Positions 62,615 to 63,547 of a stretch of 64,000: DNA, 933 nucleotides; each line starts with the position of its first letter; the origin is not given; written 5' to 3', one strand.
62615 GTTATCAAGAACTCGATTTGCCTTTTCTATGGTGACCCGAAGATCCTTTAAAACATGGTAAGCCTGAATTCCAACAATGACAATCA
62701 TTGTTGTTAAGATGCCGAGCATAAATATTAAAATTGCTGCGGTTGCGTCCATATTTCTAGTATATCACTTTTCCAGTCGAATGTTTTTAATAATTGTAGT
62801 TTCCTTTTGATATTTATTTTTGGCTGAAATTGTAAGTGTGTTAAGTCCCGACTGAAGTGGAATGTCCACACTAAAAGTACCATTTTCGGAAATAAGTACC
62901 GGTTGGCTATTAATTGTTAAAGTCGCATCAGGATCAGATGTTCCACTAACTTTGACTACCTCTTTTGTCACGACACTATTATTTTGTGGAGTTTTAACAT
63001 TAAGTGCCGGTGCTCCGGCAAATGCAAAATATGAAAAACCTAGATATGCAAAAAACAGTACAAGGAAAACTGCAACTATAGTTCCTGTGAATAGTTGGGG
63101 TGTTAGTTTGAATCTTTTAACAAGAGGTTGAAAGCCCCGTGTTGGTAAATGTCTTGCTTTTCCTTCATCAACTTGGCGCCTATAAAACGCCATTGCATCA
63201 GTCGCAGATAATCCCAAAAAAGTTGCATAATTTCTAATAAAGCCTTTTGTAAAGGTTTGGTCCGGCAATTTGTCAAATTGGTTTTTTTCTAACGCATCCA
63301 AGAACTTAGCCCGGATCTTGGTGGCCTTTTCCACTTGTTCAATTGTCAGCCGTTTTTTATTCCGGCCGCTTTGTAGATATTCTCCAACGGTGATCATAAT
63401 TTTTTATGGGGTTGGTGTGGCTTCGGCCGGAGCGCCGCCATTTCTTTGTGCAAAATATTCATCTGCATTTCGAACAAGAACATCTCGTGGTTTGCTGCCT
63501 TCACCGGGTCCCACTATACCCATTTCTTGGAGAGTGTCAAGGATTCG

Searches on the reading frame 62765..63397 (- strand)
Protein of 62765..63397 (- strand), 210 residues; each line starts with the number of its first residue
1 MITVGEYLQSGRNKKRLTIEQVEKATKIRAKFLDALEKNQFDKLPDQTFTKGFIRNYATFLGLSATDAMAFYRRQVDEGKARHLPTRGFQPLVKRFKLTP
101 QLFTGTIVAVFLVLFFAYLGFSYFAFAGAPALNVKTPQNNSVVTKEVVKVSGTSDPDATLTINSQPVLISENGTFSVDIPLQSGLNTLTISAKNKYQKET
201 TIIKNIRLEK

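Call 8: search_protein_families(library=pfam, proteins=[window:62765-63397:-])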
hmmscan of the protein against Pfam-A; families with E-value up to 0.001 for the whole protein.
window:62765-63397:- (210 aa): 3 families
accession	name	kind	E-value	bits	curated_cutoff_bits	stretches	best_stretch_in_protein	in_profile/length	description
PF13413.12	HTH_25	-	5.5e-21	74.6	24.6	1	7-65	1-59/62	Helix-turn-helix domain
PF09136.16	Glucodextran_B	-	3.5e-14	52.9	27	1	130-208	1-81/83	Glucodextranase, domain B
PF12844.13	HTH_19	-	1.7e-05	25.1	30.2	1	5-68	1-58/64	Helix-turn-helix domain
